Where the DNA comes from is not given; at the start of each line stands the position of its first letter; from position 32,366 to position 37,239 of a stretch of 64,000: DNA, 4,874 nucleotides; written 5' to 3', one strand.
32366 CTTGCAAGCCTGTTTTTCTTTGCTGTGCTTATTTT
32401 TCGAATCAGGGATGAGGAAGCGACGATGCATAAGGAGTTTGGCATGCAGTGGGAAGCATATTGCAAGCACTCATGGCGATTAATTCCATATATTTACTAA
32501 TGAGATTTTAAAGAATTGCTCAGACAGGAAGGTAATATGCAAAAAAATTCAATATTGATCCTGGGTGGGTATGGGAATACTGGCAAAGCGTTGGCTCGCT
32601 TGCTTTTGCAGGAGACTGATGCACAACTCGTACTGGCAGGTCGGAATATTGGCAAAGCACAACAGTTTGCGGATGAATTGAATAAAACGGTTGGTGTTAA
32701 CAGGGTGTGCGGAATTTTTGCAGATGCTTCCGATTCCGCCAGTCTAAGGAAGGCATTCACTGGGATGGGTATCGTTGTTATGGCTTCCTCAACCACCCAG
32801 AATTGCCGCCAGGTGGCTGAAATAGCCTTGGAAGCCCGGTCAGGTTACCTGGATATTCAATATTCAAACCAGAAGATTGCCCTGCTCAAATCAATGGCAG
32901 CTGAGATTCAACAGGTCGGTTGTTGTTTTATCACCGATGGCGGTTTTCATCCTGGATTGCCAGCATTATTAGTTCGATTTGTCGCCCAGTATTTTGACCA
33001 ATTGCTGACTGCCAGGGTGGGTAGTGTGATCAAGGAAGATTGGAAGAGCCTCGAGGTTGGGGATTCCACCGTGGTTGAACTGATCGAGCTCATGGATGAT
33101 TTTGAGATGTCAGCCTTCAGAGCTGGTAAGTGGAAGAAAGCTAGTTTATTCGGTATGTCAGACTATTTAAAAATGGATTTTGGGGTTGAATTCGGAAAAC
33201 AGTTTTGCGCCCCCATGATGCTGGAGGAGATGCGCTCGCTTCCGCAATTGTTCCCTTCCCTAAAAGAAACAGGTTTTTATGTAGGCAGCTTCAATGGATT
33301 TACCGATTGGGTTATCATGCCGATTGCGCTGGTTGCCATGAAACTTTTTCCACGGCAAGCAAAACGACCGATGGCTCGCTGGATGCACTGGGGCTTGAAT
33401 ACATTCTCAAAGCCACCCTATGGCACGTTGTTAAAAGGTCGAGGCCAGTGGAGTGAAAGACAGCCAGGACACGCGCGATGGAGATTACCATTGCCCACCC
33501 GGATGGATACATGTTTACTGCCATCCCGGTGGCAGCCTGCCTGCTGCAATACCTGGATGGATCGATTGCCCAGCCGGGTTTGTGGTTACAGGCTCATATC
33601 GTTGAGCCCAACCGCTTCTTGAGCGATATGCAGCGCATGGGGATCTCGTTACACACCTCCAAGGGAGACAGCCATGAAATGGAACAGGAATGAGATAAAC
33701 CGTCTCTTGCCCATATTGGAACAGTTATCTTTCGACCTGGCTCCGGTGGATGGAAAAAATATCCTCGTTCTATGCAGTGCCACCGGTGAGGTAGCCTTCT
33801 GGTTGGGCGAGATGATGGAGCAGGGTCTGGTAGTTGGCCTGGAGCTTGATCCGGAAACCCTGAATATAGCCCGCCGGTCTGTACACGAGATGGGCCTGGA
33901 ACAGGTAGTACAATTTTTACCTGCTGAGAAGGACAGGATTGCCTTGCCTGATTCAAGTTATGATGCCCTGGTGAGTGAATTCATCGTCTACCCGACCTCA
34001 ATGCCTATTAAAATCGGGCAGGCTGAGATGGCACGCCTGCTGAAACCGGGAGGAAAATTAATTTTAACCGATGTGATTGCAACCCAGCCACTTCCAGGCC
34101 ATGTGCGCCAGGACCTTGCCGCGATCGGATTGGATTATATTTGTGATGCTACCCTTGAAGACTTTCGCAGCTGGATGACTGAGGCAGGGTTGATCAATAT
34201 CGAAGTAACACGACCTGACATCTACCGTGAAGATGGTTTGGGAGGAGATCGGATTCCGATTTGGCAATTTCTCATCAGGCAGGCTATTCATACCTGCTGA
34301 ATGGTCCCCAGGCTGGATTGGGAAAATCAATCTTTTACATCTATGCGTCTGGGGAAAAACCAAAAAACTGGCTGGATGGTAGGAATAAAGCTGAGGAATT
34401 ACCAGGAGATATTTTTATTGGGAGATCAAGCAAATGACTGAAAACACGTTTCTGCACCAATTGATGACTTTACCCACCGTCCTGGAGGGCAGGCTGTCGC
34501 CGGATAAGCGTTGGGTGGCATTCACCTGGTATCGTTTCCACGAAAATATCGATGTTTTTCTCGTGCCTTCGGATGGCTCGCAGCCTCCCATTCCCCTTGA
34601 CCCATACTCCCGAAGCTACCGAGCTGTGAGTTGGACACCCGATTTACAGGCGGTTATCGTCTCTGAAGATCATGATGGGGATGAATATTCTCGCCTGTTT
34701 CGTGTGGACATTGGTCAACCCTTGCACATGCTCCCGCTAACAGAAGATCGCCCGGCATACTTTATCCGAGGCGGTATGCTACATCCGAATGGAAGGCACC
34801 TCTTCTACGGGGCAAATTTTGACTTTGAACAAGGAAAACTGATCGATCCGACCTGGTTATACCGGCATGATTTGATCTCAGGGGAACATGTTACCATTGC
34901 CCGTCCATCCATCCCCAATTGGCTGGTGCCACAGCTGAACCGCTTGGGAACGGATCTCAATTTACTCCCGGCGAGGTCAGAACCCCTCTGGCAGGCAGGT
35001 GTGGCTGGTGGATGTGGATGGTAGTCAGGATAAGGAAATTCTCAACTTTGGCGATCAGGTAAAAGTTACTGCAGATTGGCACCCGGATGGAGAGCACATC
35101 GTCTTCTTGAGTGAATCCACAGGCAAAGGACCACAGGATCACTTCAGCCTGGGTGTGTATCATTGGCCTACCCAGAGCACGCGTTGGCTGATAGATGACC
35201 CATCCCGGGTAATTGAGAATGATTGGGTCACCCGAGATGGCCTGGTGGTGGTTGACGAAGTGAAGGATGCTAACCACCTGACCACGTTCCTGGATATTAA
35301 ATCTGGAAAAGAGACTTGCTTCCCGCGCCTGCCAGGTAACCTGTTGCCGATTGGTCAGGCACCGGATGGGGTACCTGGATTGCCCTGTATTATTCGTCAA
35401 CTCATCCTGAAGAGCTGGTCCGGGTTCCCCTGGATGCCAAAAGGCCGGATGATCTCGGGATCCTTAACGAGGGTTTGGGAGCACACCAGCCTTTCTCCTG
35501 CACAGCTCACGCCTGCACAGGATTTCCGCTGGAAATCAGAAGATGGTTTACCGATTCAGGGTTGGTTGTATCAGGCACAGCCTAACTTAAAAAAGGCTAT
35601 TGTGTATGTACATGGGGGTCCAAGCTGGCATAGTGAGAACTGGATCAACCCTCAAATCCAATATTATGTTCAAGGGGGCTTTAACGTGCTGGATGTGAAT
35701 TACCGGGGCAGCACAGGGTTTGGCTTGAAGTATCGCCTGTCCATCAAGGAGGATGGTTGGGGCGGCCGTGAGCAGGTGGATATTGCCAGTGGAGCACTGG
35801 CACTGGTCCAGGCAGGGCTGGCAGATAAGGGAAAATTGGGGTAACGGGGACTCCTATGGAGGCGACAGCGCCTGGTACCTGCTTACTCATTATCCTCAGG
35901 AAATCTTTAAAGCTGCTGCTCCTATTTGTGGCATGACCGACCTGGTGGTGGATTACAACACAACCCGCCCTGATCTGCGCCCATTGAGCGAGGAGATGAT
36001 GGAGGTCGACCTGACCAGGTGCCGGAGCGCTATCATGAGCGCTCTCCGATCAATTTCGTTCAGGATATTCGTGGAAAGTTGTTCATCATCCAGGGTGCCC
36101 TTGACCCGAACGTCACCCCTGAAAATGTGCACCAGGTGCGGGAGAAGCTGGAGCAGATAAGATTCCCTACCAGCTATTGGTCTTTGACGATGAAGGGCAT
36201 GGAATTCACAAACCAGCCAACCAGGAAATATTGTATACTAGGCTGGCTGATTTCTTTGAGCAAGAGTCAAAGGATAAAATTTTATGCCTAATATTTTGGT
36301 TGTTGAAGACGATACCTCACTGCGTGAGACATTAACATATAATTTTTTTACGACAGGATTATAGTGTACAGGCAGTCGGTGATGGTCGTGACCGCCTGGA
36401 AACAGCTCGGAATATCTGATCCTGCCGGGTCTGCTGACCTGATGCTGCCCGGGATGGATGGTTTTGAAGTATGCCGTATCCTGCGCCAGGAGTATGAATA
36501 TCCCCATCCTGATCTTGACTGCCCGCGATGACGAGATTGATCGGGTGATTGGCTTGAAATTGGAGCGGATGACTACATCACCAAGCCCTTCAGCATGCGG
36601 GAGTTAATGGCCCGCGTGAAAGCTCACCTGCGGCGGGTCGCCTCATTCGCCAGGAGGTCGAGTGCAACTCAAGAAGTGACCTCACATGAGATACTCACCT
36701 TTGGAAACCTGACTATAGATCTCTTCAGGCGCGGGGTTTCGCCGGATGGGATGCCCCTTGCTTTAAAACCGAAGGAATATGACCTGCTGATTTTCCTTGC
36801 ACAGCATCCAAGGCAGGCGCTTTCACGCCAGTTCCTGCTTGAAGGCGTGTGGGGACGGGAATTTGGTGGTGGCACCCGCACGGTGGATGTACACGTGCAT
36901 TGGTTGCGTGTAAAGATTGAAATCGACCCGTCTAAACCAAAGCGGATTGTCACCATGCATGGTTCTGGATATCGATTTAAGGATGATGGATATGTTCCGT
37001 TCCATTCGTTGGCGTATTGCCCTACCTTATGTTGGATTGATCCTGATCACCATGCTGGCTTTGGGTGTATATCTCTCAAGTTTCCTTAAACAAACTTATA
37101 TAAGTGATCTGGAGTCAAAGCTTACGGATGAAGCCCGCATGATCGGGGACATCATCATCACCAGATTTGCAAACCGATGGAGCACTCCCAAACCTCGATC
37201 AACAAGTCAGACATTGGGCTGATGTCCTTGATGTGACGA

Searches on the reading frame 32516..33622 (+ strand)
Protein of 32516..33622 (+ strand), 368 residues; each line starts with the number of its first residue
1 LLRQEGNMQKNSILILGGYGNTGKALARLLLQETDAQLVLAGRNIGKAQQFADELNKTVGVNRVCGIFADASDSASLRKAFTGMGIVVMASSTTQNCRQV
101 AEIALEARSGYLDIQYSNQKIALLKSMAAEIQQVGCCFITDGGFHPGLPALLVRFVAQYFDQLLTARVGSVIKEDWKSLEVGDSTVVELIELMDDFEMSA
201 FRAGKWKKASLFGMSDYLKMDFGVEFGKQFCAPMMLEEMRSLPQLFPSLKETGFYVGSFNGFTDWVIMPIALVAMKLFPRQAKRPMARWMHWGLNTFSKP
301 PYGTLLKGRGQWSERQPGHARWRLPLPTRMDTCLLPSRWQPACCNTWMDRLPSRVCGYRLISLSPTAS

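Call 42: search_protein_families(library=pfam, proteins=[window:32516-33622:+], max_evalue=0.0001)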
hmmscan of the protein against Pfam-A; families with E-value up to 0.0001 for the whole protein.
window:32516-33622:+ (368 aa): 3 families
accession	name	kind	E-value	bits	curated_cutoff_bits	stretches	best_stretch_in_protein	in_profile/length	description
PF03435.24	Sacchrp_dh_NADP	-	1.7e-10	41.7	25.1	1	13-118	1-102/129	Saccharopine dehydrogenase NADP binding domain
PF13460.12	NAD_binding_10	-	9.2e-07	29.3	27.2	1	17-107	1-84/184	NAD(P)H-binding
PF08659.16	KR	-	4e-06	27.3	22.6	1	13-82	3-73/180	KR domain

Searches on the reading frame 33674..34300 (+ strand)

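Call 42: search_protein_families(library=pfam, proteins=[window:33674-34300:+], max_evalue=0.0001)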
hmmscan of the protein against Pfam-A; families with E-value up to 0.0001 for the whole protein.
window:33674-34300:+ (208 aa): 6 families
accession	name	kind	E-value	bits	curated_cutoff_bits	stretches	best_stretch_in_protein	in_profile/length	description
PF13847.12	Methyltransf_31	-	6.9e-11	42.5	27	1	26-154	3-130/145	Methyltransferase domain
PF13649.12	Methyltransf_25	-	1.3e-10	42.2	27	1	30-127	1-97/97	Methyltransferase domain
PF08241.18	Methyltransf_11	-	4.4e-10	40.5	21.2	1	36-131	6-95/95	Methyltransferase domain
PF01209.24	Ubie_methyltran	-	2.8e-09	37.1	20.1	1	24-131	45-151/233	ubiE/COQ5 methyltransferase family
PF20922.3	Anamorsin_N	-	5.5e-06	26.6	27.1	1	74-139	29-95/163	Anamorsin, N-terminal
PF08242.18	Methyltransf_12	-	3.6e-05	24.9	30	1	35-129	5-98/98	Methyltransferase domain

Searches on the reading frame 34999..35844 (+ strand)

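Call 42: search_protein_families(library=pfam, proteins=[window:34999-35844:+], max_evalue=0.0001)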
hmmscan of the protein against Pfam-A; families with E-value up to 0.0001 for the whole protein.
window:34999-35844:+ (281 aa): 1 family
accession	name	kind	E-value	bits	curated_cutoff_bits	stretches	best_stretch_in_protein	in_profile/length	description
PF00326.27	Peptidase_S9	-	5.9e-07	29.6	22.6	1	219-281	6-67/213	Prolyl oligopeptidase family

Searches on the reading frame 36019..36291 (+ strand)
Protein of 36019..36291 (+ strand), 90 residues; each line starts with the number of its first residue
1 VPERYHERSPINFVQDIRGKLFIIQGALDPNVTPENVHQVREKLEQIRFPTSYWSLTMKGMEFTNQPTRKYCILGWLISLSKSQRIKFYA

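Call 68: search_protein_families(library=pfam, proteins=[window:36019-36291:+], max_evalue=0.001)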
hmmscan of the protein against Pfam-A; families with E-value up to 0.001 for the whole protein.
window:36019-36291:+ (90 aa): 1 family
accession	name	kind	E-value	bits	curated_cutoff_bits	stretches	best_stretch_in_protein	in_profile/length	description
PF00326.27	Peptidase_S9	-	0.0007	19.6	22.6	1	2-46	126-172/213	Prolyl oligopeptidase family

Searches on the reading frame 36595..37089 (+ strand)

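Call 68: search_protein_families(library=pfam, proteins=[window:36595-37089:+], max_evalue=0.001)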
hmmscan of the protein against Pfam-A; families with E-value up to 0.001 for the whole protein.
window:36595-37089:+ (164 aa): 1 family
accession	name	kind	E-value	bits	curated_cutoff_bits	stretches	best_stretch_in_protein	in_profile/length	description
PF00486.34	Trans_reg_C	-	5.6e-25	87.7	26.2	1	54-128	3-77/77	Transcriptional regulatory protein, C terminal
